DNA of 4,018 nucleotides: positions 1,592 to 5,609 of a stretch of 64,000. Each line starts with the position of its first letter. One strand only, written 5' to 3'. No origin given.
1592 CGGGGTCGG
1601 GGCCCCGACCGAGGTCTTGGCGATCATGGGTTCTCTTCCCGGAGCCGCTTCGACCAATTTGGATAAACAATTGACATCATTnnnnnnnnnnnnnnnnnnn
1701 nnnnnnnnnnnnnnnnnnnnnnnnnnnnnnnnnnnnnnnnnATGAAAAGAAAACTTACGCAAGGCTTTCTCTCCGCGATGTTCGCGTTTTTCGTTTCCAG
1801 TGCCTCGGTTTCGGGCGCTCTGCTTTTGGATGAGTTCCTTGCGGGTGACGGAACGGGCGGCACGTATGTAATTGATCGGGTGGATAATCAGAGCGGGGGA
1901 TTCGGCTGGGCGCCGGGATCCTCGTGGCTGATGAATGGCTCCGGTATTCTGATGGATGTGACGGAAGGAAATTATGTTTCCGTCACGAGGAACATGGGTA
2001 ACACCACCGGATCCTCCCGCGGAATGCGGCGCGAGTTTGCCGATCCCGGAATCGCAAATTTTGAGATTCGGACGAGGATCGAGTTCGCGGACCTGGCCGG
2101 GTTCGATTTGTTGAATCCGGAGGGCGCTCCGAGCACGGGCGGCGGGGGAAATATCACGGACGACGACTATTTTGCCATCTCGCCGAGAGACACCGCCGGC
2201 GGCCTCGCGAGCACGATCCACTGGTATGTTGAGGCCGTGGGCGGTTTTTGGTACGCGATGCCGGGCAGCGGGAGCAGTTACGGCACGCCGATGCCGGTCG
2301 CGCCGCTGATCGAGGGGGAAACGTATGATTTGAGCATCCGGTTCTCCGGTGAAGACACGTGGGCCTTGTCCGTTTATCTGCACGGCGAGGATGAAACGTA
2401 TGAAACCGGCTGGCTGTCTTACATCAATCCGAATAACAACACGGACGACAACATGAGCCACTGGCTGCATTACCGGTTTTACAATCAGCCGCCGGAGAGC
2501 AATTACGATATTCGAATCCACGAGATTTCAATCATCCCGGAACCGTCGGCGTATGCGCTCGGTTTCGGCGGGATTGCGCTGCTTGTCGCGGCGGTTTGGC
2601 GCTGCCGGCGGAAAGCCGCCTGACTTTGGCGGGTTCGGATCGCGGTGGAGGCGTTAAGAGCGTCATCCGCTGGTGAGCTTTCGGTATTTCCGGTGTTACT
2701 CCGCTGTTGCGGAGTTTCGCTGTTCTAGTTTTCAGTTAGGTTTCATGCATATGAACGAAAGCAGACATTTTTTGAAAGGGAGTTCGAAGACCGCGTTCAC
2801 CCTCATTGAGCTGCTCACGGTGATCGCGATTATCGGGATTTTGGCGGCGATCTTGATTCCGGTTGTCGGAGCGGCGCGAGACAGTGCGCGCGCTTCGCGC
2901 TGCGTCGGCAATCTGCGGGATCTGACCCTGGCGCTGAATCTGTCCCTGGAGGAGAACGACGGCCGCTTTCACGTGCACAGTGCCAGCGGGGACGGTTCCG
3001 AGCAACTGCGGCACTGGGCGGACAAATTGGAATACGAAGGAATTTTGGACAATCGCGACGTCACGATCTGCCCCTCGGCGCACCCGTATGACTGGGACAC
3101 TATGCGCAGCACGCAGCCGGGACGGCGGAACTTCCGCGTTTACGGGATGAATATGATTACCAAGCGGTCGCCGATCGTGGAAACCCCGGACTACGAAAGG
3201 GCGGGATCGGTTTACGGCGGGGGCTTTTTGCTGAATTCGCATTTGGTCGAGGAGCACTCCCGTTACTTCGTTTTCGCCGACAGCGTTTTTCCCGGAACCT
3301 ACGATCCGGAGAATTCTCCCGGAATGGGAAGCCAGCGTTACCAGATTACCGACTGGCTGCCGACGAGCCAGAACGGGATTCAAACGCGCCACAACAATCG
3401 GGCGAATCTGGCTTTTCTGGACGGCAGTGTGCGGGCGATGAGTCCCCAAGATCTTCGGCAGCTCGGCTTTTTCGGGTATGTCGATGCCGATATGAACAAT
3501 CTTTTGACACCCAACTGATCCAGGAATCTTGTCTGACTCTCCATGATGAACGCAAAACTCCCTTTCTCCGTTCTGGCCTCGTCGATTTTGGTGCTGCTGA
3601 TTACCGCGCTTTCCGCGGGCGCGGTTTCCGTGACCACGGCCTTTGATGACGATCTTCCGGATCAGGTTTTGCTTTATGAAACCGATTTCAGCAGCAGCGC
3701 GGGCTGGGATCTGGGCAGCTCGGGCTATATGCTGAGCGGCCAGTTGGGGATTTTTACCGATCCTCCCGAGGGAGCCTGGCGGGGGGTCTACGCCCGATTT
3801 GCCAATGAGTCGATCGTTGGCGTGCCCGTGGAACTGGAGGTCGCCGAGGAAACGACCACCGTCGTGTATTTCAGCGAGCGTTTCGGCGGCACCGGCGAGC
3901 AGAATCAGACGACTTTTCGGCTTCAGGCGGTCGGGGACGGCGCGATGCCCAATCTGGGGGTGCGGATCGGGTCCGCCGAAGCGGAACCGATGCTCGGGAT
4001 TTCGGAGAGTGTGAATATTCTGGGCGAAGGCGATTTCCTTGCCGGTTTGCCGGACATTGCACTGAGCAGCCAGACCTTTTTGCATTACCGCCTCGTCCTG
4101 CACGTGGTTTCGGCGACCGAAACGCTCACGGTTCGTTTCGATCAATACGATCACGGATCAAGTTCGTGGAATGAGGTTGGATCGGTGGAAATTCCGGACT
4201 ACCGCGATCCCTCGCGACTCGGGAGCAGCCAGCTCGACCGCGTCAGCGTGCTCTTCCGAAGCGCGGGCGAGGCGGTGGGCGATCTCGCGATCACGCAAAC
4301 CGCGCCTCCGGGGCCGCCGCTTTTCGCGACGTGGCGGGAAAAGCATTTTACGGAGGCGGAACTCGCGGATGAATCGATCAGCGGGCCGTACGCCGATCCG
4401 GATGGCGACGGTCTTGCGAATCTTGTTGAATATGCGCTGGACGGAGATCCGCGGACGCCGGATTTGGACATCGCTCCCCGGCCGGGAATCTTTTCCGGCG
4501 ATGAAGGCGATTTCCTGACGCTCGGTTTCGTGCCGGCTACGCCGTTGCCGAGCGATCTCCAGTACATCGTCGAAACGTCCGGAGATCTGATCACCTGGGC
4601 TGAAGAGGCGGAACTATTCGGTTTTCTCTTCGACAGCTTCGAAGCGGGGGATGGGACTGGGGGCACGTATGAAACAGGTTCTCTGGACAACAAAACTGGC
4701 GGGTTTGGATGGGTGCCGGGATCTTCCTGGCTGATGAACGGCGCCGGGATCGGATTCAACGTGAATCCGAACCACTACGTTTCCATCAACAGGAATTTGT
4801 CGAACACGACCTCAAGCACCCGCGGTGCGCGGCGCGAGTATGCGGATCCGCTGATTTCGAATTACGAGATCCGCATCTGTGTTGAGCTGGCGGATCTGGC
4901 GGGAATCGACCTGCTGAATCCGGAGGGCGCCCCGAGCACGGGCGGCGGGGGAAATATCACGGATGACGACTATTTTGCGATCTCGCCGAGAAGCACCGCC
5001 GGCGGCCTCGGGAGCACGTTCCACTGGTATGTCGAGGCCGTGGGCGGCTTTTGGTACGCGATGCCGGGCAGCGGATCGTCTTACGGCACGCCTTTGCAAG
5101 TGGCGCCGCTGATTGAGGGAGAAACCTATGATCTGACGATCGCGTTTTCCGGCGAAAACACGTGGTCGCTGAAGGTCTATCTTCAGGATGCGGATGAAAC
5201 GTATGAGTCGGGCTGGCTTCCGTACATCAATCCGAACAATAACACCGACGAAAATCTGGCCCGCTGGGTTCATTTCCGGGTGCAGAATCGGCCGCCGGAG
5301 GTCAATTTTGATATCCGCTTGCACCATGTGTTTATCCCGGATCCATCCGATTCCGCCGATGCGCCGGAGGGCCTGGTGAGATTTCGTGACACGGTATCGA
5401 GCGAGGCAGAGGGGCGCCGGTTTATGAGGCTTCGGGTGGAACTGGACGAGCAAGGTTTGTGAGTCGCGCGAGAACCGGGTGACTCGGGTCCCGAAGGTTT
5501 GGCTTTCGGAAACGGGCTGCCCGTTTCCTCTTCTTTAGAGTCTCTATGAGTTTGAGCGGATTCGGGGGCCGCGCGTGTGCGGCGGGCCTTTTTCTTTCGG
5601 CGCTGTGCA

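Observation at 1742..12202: Four adjacent secreted proteins share an uncharacterised ~230-aa module, apparently nested inside their C-terminal domain in three of them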

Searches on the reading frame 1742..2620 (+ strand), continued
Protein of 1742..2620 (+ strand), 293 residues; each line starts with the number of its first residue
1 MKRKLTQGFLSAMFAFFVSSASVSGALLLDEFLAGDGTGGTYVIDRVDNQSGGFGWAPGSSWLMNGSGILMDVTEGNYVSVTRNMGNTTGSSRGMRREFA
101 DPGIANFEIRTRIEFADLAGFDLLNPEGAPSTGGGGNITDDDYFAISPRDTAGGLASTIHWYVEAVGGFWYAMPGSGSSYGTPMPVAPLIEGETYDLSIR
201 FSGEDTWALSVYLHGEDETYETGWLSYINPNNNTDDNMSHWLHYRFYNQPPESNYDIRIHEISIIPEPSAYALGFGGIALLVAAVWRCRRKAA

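Call 78: find_encoding_contigs(protein=P0008, flank=8000, max_places=2)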
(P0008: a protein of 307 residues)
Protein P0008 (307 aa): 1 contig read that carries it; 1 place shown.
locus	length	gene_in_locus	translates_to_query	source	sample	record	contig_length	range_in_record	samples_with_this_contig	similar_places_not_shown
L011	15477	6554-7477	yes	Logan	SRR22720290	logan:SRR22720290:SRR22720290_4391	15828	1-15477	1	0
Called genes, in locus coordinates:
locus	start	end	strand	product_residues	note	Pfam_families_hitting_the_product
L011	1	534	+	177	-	?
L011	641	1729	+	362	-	PF00005:ABC_tran, PF13401:AAA_22 (weak), PF08352:oligo_HPY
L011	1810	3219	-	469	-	PF00356:LacI, PF13377:Peripla_BP_3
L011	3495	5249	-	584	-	PF00933:Glyco_hydro_3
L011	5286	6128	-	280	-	PF00702:Hydrolase, PF13419:HAD_2 (weak)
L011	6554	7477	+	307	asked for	-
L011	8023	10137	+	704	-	PF15979:Glyco_hydro_115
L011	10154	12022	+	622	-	PF13205:Big_5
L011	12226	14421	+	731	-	PF24517:CBM96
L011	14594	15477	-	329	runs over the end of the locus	PF00389:2-Hacid_dh, PF02826:2-Hacid_dh_C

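Call 88: find_related_loci(query=A9, collection=metagenome_contigs, flank=8000)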
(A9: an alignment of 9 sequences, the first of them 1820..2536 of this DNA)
Query A9 (239 aa) in metagenome_contigs; peptide patterns used: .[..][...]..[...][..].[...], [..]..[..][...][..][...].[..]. (x = any residue, [..] = any of these).
64 stretches matched a pattern, but none encodes a relative of the query by tblastn (E <= 1e-3).

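Call 91: fold_search(model_id=the predicted structure, library=viral)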
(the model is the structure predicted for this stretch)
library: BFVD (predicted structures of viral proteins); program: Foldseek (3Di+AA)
matches with E <= 10: 1104; with E <= 0.001: 129
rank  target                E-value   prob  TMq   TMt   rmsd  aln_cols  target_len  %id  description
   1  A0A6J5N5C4            5.0e-09  1.00  0.57  0.42   5.7       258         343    9  Major tropism determinant N-terminal domain-containing protein [uncultured Caudovirales phage]
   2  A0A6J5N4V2            6.3e-08  1.00  0.52  0.20   7.2       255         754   13  Uncharacterized protein [uncultured Caudovirales phage]
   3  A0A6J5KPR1            7.4e-08  1.00  0.55  0.34   5.2       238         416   13  Uncharacterized protein [uncultured Caudovirales phage]
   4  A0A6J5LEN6            9.1e-08  1.00  0.51  0.26   5.2       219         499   14  Uncharacterized protein [uncultured Caudovirales phage]
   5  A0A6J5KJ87            1.7e-07  1.00  0.50  0.29   5.0       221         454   13  Uncharacterized protein [uncultured Caudovirales phage]
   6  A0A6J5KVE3            1.7e-07  1.00  0.52  0.13   7.1       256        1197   13  Major tropism determinant N-terminal domain-containing protein [uncultured Caudovirales phage]
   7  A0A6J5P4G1            1.8e-07  1.00  0.52  0.39  10.7       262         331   10  Concanavalin A-like lectin/glucanases superfamily [uncultured Caudovirales phage]
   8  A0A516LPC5            2.0e-07  1.00  0.54  0.52   6.0       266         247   12  (no name in the UniProt tables at hand)
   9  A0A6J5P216            2.7e-07  1.00  0.57  0.46   5.6       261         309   13  Uncharacterized protein [uncultured Caudovirales phage]
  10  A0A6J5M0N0            2.7e-07  1.00  0.57  0.19   5.7       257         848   11  Phage tail repeat like [uncultured Caudovirales phage]
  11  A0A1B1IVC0            3.2e-07  1.00  0.49  0.44   7.7       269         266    8  (no name in the UniProt tables at hand)
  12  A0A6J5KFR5            3.7e-07  1.00  0.54  0.30   6.3       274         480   14  Uncharacterized protein [uncultured Caudovirales phage]
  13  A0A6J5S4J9            4.1e-07  1.00  0.55  0.51   5.6       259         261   12  Uncharacterized protein [uncultured Caudovirales phage]
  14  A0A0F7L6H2            6.0e-07  1.00  0.40  0.11   8.0       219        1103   12  Uncharacterized protein [uncultured marine virus]
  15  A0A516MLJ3            8.3e-07  1.00  0.35  0.38   9.1       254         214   12  (no name in the UniProt tables at hand)
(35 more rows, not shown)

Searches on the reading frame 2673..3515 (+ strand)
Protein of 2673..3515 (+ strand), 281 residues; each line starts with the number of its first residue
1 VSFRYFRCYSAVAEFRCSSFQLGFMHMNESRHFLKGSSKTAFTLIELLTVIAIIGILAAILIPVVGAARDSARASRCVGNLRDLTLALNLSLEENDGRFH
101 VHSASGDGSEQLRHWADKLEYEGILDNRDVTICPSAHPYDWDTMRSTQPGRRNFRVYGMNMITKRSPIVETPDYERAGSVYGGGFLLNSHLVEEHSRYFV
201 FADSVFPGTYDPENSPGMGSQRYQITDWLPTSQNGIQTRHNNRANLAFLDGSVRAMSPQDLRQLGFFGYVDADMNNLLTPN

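Call 3: search_protein_families(library=pfam, proteins=[window:2673-3515:+], max_evalue=1)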
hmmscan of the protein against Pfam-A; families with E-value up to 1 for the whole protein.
window:2673-3515:+ (281 aa): 2 families
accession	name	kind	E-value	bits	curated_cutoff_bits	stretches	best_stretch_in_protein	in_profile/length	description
PF07963.17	N_methyl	-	2.8e-05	23.9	21.2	1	39-61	4-26/27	Prokaryotic N-terminal methylation motif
PF07596.16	SBP_bac_10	-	7e-05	23.4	23.3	1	230-257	235-262/268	Protein of unknown function (DUF1559)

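Call 4: search_protein_families(library=ncbifam, proteins=[window:2673-3515:+], max_evalue=1)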
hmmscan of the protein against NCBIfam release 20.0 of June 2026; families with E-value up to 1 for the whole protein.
window:2673-3515:+ (281 aa): 12 families
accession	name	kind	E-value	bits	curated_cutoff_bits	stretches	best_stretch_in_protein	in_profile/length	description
TIGR01710.1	typeII_sec_gspG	equivalog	1.1e-07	32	88.85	1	41-90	2-51/134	type II secretion system major pseudopilin GspG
NF041775.1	typeIV_PilA_Myxo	equivalog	7.1e-07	29.4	400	1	40-96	11-67/214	type IV pilin protein PilA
TIGR02532.1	IV_pilin_GFxxxE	domain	5.6e-06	26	16.3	1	41-62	3-24/24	prepilin-type N-terminal cleavage/methylation domain-containing protein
NF040999.1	pilin_ComGC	equivalog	4e-05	23.7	75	1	40-74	2-36/84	competence type IV pilus major pilin ComGC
TIGR02596.1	TIGR02596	subfamily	8.9e-05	22.7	70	1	42-90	1-50/196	Verru_Chthon cassette protein D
TIGR04294.2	pre_pil_HX9DG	domain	9.5e-05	22.1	19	1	239-257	4-22/22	H-X9-DG-CTERM domain-containing protein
NF007862.0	PRK10574.1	equivalog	0.00012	22.2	138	1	39-64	4-29/145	prepilin peptidase-dependent pilin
TIGR01708.2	typeII_sec_gspH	equivalog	0.00012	22.1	80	1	42-75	4-37/169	type II secretion system minor pseudopilin GspH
NF041013.1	T4P_ComGE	equivalog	0.0085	16.2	49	1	39-67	3-31/83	competence type IV pilus minor pilin ComGE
TIGR01707.1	gspI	equivalog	0.019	15.5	44.35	1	42-88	2-42/101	type II secretion system minor pseudopilin GspI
TIGR02599.1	TIGR02599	subfamily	0.077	12.2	256.5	1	41-73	1-33/361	Verru_Chthon cassette protein C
NF040982.1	ComGD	equivalog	0.13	12.6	70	1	40-62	2-24/139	competence type IV pilus minor pilin ComGD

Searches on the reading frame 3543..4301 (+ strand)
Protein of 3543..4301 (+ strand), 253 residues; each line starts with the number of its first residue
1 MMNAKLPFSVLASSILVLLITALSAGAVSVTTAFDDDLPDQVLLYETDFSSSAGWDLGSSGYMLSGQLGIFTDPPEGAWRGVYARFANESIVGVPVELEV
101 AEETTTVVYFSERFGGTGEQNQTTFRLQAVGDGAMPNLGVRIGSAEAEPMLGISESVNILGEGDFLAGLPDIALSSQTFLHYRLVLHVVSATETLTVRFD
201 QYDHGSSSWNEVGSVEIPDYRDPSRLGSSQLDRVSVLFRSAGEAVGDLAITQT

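Call 68: search_protein_families(library=pfam, proteins=[window:3543-4301:+], max_evalue=0.01)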
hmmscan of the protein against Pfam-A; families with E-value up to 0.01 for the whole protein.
window:3543-4301:+ (253 aa): 0 families

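Call 89: search_solved_structures(query=A8, max_evalue=10)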
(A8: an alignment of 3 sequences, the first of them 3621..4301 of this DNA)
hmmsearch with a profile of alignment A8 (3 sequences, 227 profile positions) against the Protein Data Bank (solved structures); distinct sequences matched with E-value up to 10: 0.

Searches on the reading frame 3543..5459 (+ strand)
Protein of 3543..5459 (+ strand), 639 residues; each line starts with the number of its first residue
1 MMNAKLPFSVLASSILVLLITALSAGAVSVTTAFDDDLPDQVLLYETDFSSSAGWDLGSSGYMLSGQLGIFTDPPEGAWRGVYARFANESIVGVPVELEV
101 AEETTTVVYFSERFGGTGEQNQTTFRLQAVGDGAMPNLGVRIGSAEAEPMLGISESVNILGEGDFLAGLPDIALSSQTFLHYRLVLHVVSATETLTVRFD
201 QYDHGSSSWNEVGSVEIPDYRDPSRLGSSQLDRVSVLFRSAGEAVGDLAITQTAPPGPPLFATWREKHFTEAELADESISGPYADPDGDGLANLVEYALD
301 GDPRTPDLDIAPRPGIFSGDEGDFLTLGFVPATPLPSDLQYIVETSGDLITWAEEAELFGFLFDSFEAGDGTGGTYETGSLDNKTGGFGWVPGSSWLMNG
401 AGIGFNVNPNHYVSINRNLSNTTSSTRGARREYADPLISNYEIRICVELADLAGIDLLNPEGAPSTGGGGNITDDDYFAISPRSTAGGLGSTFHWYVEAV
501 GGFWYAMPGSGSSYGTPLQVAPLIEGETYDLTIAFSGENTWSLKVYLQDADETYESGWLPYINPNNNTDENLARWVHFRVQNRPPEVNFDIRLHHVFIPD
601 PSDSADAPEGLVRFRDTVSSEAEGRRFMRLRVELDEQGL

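Call 3: search_protein_families(library=pfam, proteins=[window:3543-5459:+], max_evalue=1)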
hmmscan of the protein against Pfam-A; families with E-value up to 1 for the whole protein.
window:3543-5459:+ (639 aa): 0 families

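Call 4: search_protein_families(library=ncbifam, proteins=[window:3543-5459:+], max_evalue=1)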
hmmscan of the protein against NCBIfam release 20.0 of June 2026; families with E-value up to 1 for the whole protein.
window:3543-5459:+ (639 aa): 0 families

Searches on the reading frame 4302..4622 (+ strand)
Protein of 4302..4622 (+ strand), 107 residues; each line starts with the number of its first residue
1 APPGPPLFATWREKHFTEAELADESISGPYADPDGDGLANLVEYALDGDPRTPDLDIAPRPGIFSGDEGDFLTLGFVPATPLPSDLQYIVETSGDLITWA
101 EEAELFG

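Call 82: search_protein_families(library=ncbifam, proteins=[window:4302-4622:+], max_evalue=1)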
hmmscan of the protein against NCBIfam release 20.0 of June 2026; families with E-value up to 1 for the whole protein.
window:4302-4622:+ (107 aa): 1 family
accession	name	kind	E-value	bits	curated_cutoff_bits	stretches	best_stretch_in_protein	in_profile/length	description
NF042425.1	Amuc_1099_fam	equivalog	0.24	11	50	1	16-53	113-150/321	Amuc_1099 family pilus-like system protein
